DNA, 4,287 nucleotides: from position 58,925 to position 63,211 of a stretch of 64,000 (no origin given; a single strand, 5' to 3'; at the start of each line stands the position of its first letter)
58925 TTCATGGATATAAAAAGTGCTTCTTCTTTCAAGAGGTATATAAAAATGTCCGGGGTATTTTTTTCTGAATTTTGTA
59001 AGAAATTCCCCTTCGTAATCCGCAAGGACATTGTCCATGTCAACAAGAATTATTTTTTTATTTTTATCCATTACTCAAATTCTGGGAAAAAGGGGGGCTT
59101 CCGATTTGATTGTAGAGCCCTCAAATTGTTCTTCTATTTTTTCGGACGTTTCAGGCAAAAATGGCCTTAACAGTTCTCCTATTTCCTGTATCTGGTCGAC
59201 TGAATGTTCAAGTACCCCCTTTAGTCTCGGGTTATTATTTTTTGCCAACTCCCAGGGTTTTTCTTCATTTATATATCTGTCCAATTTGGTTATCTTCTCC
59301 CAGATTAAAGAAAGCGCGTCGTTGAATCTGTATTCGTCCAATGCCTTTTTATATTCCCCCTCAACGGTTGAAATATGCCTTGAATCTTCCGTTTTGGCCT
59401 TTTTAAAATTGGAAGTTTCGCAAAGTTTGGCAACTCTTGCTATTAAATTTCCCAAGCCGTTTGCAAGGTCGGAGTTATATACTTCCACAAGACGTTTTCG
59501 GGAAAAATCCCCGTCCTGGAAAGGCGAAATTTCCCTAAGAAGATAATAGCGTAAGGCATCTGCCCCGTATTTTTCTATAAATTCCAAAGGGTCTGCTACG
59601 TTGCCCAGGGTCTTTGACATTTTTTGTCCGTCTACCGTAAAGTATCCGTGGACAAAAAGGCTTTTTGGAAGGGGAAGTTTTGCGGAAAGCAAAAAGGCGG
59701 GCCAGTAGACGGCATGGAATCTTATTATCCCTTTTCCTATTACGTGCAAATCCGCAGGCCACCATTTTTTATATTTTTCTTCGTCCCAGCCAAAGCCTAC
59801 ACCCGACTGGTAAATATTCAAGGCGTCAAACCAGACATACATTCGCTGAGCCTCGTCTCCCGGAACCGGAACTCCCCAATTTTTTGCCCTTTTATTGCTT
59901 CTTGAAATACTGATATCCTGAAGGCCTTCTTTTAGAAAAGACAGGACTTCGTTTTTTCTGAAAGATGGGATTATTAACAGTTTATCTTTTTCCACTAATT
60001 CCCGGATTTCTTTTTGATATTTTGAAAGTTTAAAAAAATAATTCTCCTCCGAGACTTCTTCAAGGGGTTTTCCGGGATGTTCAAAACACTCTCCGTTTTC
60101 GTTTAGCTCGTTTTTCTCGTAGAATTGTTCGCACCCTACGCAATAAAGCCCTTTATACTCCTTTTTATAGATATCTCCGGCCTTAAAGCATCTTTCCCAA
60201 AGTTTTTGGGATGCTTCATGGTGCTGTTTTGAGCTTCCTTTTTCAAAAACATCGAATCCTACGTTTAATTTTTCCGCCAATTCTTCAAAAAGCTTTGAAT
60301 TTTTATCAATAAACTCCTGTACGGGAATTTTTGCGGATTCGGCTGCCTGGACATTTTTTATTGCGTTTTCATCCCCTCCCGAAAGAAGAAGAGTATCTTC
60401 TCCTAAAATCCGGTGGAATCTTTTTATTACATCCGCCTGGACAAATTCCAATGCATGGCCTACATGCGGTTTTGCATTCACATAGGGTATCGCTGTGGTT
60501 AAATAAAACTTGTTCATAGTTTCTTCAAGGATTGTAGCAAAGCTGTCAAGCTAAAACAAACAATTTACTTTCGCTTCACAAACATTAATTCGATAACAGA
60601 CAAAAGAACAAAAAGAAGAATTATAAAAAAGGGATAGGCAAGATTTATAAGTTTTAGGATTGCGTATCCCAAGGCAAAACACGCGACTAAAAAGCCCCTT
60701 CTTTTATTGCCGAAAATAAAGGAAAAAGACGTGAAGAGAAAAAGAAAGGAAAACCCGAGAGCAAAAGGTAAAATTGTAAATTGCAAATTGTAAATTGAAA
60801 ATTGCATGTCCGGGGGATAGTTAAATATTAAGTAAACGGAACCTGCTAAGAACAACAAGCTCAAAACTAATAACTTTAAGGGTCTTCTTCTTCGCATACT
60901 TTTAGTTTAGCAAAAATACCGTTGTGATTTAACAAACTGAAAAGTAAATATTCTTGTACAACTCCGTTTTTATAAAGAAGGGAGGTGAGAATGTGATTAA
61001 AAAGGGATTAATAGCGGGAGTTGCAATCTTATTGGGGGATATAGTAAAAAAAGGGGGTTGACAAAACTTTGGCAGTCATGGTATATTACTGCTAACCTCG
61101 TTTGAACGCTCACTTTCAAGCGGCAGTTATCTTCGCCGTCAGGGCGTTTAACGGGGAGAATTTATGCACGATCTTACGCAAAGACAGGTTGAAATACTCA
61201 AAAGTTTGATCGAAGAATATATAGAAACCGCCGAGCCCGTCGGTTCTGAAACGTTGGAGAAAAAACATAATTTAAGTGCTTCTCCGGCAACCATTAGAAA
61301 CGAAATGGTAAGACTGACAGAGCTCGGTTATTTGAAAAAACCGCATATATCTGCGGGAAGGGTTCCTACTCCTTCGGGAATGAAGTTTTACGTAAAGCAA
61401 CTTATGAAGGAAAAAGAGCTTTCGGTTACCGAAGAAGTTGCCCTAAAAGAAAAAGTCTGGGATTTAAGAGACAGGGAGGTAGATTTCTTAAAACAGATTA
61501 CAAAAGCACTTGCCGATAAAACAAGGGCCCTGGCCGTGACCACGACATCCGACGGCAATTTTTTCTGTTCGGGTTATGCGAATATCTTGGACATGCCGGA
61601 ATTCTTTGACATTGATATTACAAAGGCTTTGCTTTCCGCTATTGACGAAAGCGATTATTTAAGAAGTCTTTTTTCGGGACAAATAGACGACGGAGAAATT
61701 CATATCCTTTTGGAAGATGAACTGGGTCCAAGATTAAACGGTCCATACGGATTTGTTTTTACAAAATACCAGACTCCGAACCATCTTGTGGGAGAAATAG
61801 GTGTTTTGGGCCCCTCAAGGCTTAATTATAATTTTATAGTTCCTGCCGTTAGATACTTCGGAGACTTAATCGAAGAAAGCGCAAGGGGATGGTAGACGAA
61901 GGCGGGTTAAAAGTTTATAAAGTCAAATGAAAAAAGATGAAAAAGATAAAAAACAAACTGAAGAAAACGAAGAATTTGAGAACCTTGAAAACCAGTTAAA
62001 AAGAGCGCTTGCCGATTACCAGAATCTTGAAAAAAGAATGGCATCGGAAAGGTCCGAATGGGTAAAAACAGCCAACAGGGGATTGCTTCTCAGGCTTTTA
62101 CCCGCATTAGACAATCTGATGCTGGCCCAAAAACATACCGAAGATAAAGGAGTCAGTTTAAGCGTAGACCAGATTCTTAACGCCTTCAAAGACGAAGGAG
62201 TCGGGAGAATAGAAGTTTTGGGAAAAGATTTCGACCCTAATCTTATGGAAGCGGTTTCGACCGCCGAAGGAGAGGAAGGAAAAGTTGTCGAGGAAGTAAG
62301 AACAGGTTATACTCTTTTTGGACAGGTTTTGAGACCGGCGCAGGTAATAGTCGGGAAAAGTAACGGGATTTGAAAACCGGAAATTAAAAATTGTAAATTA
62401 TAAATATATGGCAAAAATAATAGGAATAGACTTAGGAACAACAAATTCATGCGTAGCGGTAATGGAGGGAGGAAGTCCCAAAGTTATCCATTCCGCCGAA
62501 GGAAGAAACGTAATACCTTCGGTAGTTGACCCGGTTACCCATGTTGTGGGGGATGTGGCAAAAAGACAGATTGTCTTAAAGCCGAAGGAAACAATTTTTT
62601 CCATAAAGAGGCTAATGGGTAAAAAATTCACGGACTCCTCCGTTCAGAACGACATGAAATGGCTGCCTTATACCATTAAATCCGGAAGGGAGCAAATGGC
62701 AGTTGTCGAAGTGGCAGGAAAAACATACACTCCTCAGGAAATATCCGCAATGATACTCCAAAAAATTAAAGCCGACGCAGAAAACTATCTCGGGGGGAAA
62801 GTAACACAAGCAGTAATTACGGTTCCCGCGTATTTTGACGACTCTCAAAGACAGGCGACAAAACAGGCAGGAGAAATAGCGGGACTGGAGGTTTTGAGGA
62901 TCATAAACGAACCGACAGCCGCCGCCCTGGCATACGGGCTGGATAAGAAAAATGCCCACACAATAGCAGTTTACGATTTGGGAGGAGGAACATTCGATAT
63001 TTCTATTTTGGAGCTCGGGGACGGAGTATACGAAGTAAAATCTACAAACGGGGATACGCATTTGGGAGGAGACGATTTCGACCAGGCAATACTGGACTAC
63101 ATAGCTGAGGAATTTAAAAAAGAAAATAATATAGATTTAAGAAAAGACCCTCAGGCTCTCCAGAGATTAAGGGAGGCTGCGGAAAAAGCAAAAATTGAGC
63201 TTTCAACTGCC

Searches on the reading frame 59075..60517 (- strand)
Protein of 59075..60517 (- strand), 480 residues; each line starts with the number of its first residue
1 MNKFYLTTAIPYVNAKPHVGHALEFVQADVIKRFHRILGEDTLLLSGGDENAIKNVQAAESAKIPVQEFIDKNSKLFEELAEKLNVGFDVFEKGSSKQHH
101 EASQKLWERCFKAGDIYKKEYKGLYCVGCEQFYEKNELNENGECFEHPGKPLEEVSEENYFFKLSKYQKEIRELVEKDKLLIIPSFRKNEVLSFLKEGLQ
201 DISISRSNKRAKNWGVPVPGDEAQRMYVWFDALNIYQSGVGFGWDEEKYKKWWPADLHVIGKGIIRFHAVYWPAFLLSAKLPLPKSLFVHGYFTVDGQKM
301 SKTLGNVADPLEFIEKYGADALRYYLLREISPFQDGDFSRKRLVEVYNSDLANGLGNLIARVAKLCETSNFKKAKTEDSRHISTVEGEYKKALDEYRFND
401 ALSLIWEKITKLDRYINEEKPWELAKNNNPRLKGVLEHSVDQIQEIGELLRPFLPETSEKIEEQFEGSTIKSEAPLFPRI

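Call 9: search_protein_families(library=pfam, proteins=[window:59075-60517:-], max_evalue=0.01)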
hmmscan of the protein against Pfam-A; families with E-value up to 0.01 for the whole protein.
window:59075-60517:- (480 aa): 5 families
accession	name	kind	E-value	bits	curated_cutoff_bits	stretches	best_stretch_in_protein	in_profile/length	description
PF09334.17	tRNA-synt_1g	-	1.9e-99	333.6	20.1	1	5-362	2-390/391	tRNA synthetases class I (M)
PF00133.28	tRNA-synt_1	-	4.2e-28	98.7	22.7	2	226-329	299-404/414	tRNA synthetases class I (I, L, M and V)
PF01406.26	tRNA-synt_1e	-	2.3e-11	44.1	27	2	288-328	242-282/301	tRNA synthetases class I (C) catalytic domain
PF08264.19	Anticodon_1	-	9.9e-07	29.2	25.1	1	382-470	8-98/148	Anticodon-binding domain of tRNA ligase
PF19303.5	Anticodon_3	-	0.0033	17.7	23.5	1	388-466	24-102/152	Anticodon binding domain of methionyl tRNA ligase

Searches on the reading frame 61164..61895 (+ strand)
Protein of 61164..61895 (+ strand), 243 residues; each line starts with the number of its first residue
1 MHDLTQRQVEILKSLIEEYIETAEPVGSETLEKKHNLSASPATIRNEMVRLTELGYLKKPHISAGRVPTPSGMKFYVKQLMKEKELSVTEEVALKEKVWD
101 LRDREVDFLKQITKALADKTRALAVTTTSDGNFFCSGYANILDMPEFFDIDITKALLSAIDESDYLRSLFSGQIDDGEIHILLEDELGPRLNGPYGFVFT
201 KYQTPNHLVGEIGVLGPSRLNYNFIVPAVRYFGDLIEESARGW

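Call 94: search_protein_families(library=pfam, proteins=[window:61164-61895:+], max_evalue=0.01)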
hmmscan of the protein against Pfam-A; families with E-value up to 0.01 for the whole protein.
window:61164-61895:+ (243 aa): 3 families
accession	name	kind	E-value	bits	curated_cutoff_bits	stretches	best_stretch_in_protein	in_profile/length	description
PF01628.27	HrcA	-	5.7e-16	59.6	22.2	1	82-223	83-212/215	HrcA protein C terminal domain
PF03444.21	HrcA_DNA-bdg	-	1.1e-05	25.4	21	1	3-69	1-66/79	Winged helix-turn-helix transcription repressor, HrcA DNA-binding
PF01726.22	LexA_DNA_bind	-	0.0092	16.2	23.7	0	1-58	1-57/65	LexA DNA binding domain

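Call 96: find_encoding_contigs(protein=window:61164-61895:+, flank=10000, max_places=1)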
Protein window:61164-61895:+ (243 aa): 6 contigs read that carry it; 1 place shown.
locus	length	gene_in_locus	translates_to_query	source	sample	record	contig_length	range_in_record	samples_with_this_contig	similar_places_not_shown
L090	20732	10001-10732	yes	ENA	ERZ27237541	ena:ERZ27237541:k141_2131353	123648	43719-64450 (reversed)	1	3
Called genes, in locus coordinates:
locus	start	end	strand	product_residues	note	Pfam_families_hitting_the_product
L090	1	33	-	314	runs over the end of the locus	PF01040:UbiA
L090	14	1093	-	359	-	PF00953:Glycos_transf_4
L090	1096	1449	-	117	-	-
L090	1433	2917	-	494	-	PF02366:PMT (weak), PF13231:PMT_2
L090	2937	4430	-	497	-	PF13632:Glyco_trans_2_3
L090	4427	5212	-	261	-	PF01026:TatD_DNase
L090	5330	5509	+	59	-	-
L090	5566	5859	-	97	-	-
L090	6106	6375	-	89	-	-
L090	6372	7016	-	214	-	-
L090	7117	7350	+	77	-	-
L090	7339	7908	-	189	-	PF06941:NT5C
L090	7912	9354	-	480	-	PF00133:tRNA-synt_1, PF09334:tRNA-synt_1g, PF00133:tRNA-synt_1, PF01406:tRNA-synt_1e (weak), PF08264:Anticodon_1 (weak)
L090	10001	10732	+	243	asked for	PF03444:WHD_HrcA (weak), PF01628:HrcA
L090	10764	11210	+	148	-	PF01025:GrpE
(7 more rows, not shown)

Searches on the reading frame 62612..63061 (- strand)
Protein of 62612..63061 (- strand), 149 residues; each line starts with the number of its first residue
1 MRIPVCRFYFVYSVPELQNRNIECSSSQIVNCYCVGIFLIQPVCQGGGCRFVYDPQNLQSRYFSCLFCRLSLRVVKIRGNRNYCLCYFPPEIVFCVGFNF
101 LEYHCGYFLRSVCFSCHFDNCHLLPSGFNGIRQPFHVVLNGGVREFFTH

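Call 94: search_protein_families(library=pfam, proteins=[window:62612-63061:-], max_evalue=0.01)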
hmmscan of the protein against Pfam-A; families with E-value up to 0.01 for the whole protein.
window:62612-63061:- (149 aa): 1 family
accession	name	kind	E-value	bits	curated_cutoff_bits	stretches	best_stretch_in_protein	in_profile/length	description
PF10712.14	NAD-GH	-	1.2e-14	54.2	22.8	1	16-145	369-500/576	NAD-specific glutamate dehydrogenase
